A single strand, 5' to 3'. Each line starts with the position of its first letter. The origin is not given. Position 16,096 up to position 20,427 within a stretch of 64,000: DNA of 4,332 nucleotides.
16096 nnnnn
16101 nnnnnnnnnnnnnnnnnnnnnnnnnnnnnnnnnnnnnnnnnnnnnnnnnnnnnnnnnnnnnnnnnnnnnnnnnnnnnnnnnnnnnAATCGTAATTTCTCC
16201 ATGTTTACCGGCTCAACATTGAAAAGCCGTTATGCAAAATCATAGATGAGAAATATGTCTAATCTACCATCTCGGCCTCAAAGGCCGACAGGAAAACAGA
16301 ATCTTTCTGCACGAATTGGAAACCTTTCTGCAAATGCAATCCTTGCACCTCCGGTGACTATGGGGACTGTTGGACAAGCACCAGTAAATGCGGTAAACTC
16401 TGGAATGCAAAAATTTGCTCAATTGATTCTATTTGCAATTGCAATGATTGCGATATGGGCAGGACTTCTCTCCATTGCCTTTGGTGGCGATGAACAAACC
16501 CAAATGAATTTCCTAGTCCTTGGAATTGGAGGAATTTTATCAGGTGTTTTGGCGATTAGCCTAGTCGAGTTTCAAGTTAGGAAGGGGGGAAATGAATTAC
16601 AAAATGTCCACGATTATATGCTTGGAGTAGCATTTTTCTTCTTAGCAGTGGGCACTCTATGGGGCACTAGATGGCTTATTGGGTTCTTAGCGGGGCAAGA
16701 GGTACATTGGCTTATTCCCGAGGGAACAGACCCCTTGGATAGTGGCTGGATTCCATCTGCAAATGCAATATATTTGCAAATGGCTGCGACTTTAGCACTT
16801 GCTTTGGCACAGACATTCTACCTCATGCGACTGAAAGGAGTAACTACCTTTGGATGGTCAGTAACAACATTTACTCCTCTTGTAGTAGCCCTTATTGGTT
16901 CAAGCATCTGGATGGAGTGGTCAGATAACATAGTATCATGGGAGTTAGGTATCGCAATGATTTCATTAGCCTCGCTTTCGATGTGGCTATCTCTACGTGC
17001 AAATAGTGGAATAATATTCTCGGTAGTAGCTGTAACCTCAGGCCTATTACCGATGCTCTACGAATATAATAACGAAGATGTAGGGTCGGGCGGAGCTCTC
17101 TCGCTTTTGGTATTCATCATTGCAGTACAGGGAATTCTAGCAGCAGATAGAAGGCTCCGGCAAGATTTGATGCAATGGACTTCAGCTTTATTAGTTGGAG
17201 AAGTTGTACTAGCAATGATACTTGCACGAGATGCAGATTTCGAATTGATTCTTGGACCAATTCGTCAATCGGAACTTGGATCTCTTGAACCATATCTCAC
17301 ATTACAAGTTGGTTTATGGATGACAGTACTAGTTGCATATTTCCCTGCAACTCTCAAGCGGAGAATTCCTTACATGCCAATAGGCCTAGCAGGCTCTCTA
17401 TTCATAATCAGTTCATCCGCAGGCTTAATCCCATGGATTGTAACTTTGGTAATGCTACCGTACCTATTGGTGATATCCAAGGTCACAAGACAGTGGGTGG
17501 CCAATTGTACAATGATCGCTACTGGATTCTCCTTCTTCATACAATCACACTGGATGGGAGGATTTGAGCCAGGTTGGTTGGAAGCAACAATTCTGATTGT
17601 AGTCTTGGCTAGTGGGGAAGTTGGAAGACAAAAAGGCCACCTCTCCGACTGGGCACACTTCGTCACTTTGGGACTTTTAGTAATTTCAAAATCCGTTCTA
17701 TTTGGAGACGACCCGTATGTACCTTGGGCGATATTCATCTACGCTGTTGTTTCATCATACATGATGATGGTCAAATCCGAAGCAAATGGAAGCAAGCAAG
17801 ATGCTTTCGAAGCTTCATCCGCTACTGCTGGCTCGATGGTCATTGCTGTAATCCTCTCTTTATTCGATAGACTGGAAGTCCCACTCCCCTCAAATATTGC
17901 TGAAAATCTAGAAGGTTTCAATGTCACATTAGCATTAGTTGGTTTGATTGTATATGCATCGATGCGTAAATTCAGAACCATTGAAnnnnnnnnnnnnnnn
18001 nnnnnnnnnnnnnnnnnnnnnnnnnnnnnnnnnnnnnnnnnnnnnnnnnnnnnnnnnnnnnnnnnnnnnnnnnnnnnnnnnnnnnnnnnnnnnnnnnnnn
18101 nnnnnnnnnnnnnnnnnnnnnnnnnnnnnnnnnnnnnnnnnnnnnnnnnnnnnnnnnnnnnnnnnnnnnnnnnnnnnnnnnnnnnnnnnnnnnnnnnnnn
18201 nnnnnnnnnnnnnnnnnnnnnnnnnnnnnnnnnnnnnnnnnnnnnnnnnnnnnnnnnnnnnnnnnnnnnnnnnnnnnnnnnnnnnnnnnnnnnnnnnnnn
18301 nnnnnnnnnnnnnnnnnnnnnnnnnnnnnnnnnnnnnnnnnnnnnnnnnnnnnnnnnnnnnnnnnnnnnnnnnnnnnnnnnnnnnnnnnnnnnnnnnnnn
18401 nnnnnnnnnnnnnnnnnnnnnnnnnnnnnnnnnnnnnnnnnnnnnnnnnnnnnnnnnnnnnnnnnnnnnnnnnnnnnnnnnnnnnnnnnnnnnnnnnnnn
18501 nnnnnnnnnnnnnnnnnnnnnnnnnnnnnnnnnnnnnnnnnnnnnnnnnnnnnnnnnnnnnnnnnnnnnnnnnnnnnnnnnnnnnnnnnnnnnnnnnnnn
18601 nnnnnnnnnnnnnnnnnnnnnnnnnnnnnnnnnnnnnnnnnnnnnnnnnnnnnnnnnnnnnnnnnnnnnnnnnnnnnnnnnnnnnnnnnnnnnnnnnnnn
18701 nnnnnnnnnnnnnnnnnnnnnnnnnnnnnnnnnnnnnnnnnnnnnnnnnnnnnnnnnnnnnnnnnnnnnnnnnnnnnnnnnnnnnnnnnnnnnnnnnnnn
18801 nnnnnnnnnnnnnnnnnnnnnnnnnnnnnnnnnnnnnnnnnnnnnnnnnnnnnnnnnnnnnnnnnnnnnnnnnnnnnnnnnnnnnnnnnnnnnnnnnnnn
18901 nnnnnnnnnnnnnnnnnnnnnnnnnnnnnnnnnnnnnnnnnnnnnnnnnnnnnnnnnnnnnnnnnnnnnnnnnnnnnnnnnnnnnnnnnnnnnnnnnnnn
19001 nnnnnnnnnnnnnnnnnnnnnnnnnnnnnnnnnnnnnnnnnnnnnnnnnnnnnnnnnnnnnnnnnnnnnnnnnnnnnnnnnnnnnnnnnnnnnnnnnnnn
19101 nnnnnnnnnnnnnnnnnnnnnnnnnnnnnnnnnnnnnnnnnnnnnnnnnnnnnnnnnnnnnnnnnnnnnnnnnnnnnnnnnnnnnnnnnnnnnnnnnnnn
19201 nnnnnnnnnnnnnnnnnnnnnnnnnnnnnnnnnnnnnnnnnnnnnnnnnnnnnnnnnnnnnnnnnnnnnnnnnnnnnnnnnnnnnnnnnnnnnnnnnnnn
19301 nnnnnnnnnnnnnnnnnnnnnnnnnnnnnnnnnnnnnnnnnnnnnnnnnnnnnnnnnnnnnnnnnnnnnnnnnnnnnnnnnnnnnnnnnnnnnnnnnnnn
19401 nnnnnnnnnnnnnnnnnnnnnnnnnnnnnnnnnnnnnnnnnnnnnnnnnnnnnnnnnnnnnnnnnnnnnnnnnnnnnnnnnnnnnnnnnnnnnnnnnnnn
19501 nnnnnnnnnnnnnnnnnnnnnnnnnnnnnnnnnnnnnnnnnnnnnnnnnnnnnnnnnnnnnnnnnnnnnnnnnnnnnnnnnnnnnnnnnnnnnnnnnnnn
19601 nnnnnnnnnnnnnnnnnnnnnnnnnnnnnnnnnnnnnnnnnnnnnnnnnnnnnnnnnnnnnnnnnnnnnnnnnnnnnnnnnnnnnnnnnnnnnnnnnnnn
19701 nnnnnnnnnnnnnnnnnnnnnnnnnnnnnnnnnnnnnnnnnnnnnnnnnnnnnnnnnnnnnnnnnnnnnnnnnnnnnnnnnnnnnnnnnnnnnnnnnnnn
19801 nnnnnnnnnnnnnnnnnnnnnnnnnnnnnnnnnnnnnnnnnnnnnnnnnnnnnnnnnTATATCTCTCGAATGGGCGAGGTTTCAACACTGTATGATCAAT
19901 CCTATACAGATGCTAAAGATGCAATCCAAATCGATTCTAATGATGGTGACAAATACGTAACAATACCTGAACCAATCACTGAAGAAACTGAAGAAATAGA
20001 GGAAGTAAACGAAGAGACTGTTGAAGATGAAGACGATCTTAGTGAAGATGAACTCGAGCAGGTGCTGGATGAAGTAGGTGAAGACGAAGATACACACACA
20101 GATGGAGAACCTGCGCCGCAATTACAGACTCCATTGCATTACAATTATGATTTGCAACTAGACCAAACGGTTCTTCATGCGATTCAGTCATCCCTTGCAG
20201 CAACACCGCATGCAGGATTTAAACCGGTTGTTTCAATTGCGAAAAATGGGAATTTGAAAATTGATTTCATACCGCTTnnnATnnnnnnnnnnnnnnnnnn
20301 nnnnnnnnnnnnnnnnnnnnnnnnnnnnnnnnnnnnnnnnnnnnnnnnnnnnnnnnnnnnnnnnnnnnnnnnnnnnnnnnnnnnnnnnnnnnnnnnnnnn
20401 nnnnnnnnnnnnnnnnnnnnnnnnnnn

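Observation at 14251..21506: Two S8 subtilases bracketing a 1344-aa multi-TM membrane protein (I estimate about 30 helices)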

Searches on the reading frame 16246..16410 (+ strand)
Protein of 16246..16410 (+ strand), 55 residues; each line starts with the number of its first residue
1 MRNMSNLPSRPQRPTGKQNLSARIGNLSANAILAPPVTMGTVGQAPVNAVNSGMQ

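Call 69: search_protein_families(library=pfam, proteins=[window:16246-16410:+], max_evalue=10)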
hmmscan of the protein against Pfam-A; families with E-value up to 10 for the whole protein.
window:16246-16410:+ (55 aa): 0 families

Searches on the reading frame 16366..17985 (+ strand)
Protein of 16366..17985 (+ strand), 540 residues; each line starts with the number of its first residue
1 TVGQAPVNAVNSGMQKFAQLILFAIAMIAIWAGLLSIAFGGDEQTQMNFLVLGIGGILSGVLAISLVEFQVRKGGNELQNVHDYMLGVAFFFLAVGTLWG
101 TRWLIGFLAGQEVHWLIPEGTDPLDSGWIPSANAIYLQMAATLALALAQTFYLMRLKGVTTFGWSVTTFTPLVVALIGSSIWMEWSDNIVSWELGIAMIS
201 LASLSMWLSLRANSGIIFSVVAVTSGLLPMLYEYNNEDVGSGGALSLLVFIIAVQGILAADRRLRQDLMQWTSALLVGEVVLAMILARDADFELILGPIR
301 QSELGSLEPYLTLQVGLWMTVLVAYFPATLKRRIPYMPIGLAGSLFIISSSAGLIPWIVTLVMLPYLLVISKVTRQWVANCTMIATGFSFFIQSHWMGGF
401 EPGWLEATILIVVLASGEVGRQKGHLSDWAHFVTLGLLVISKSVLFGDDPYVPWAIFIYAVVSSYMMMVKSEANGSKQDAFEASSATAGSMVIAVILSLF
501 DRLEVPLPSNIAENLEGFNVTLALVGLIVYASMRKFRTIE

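Call 70: predict_structure(alignment_id=A4)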
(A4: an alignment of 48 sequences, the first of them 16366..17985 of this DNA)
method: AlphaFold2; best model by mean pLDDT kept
length: 540 residues; sequences in the alignment: 48
mean_pLDDT: 89.7   pTM: 0.86
mean pLDDT of the five models: 89.7, 88.3, 87.0, 87.0, 86.8
residues with pLDDT >= 90: 382; 70-90: 114; 50-70: 33; < 50: 11
segments of 3 or more residues with pLDDT < 50: 1-11
pLDDT, mean of each block of 10 residues (from residue 1): 43 62 67 65 76 90 91 85 91 93 92 89 83 96 98 92 94 93 92 96 97 93 97 86 94 97 92 97 96 92 94 97 95 95 97 96 95 94 98 93 92 95 93 95 89 91 92 89 89 91 85 80 89 86
secondary structure, 60 per line:
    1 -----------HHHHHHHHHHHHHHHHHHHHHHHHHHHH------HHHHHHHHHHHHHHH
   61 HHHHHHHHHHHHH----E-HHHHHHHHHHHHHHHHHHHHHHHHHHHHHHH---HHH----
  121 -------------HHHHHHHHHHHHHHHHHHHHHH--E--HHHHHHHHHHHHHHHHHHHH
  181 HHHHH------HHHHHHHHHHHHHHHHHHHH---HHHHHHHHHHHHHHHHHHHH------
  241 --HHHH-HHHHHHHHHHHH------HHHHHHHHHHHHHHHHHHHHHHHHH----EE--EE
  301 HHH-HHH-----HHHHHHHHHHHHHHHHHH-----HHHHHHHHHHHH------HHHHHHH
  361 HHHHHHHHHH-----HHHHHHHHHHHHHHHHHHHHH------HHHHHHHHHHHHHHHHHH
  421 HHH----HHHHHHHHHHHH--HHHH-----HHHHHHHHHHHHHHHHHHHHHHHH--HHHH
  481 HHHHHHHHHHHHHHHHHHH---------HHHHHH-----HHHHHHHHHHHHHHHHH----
elements in order: H12-39 H46-73 H80-110 H134-155 H161-185 H192-211 H215-234 H243-246 H248-259 H266-290 H313-330 H336-347 H354-370 H376-396 H403-423 H428-439 H442-445 H451-474 H477-499 H509-514 H520-536

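Call 72: fold_search(model_id=the predicted structure, library=pdb)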
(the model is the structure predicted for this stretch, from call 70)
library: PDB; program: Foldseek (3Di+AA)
matches with E <= 10: 626; with E <= 0.001: 0
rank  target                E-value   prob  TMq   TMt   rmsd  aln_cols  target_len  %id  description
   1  7rdr_A                1.8e-02  1.00  0.33  0.37  13.9       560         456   10  Circular tandem repeat protein with novel repeat topology and enhanced subunit contact surfaces (released 2021-09-01)
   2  9mg8_B                3.8e-02  0.38  0.12  0.16  26.4       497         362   10  Crystal Structure of b-iTHR-110 (released 2025-12-17)
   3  8fy4_B                6.2e-02  0.54  0.18  0.18  18.6       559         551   10  Structure of NOT1:NOT10:NOT11 module of the chicken CCR4-NOT complex (released 2023-08-30)
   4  7t7t_A                7.5e-02  0.47  0.15  0.17  23.9       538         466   11  Structure of TSK/BRU1 bound to histone H3.1 (released 2022-03-30)
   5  7qdz_B                8.5e-02  0.21  0.14  0.08  22.8       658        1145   11  80S-bound human SKI complex in the closed state (released 2022-02-09)
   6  3sf4_B                9.6e-02  0.93  0.24  0.32  14.9       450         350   11  Crystal structure of the complex between the conserved cell polarity proteins Inscuteable and LGN (released 2011-11-23)
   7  7r4d_L                1.0e-01  0.41  0.19  0.18  24.9       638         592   10  Bovine complex I in the presence of IM1761092, deactive class vi (Composite map) (released 2023-02-08)
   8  6af0_A                1.2e-01  0.41  0.17  0.12  20.4       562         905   10  Structure of Ctr9, Paf1 and Cdc73 ternary complex from Myceliophthora thermophila (released 2018-09-19)
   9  8fy3_B                1.3e-01  0.35  0.18  0.18  20.1       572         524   11  Structure of NOT1:NOT10:NOT11 module of the human CCR4-NOT complex (released 2023-07-26)
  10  5f0k_A                1.4e-01  0.98  0.39  0.47  14.4       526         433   11  Structure of VPS35 N terminal region (released 2016-12-07)
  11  7qds_B                1.4e-01  0.20  0.14  0.09  22.5       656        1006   11  Apo human SKI complex in the open state (released 2022-02-02)
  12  8cwy_A                1.5e-01  0.96  0.31  0.35  13.8       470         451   11  Accurate computational design of genetically encoded 3D protein crystals (released 2023-11-01)
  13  8qcb_B                1.7e-01  0.33  0.16  0.14  20.5       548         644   10  CryoEM structure of a S. Cerevisiae Ski2387 complex in the open state (released 2023-11-08)
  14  4ui9_O                1.7e-01  0.25  0.15  0.13  20.0       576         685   10  Atomic structure of the human Anaphase-Promoting Complex (released 2015-06-17)
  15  6hc2_C                1.7e-01  0.77  0.23  0.30  17.2       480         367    8  Crystal structure of NuMA/LGN hetero-hexamers (released 2019-05-29)
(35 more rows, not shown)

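Call 92: fold_search(model_id=the predicted structure, library=viral)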
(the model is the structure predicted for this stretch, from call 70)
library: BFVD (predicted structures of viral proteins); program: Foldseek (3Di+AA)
matches with E <= 10: 255; with E <= 0.001: 0
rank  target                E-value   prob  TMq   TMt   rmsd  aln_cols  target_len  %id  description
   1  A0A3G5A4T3            1.2e-01  0.21  0.12  0.11  21.7       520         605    9  RING-type domain-containing protein [Harvfovirus sp.]
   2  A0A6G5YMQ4            1.8e-01  0.18  0.13  0.08  30.7       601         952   12  (no name in the UniProt tables at hand)
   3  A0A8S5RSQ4            2.4e-01  0.57  0.22  0.21  21.4       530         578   13  Minor tail protein (Fragment) [Siphoviridae sp. ctFBb37]
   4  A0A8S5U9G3            5.1e-01  0.09  0.11  0.07  28.2       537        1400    8  Minor tail protein [Siphoviridae sp. ctKNZ79]
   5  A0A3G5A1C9            5.5e-01  0.11  0.12  0.14  18.2       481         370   10  Tetratricopeptide repeat protein [Harvfovirus sp.]
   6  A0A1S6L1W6            6.4e-01  0.06  0.11  0.08  51.9       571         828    9  (no name in the UniProt tables at hand)
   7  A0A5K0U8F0            6.7e-01  0.18  0.22  0.17  19.8       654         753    8  Uncharacterized protein [Yasminevirus sp. GU-2018]
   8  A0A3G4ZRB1            6.7e-01  0.09  0.13  0.12  22.3       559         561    8  RING-type domain-containing protein [Dasosvirus sp.]
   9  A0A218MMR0            7.0e-01  0.06  0.08  0.11  35.6       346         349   10  Uncharacterized protein [uncultured virus]
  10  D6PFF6                7.6e-01  0.05  0.08  0.08  28.1       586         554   11  (no name in the UniProt tables at hand)
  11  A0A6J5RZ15            7.9e-01  0.14  0.18  0.11  32.5       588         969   11  Uncharacterized protein [uncultured Caudovirales phage]
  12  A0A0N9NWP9            8.2e-01  0.05  0.10  0.09  34.1       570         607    8  (no name in the UniProt tables at hand)
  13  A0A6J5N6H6            8.9e-01  0.08  0.12  0.09  44.3       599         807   10  Uncharacterized protein [uncultured Caudovirales phage]
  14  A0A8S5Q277            9.2e-01  0.09  0.16  0.10  29.3       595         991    8  Uncharacterized protein [Siphoviridae sp. ctLqe90]
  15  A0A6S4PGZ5            9.6e-01  0.04  0.07  0.06  56.4       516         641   10  T10G3.5 [uncultured phage_MedDCM-OCT-S39-C11]
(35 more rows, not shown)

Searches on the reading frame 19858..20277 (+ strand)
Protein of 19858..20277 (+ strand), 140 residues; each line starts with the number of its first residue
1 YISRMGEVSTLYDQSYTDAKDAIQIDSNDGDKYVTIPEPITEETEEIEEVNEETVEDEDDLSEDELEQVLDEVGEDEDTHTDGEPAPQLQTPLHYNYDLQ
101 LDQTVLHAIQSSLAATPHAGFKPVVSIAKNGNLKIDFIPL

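Call 69: search_protein_families(library=pfam, proteins=[window:19858-20277:+], max_evalue=10)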
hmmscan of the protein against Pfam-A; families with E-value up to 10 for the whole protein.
window:19858-20277:+ (140 aa): 1 family
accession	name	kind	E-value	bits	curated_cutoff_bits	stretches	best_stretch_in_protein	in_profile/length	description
PF03357.26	Snf7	-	0.018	15.2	27.3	1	42-86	118-163/171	Snf7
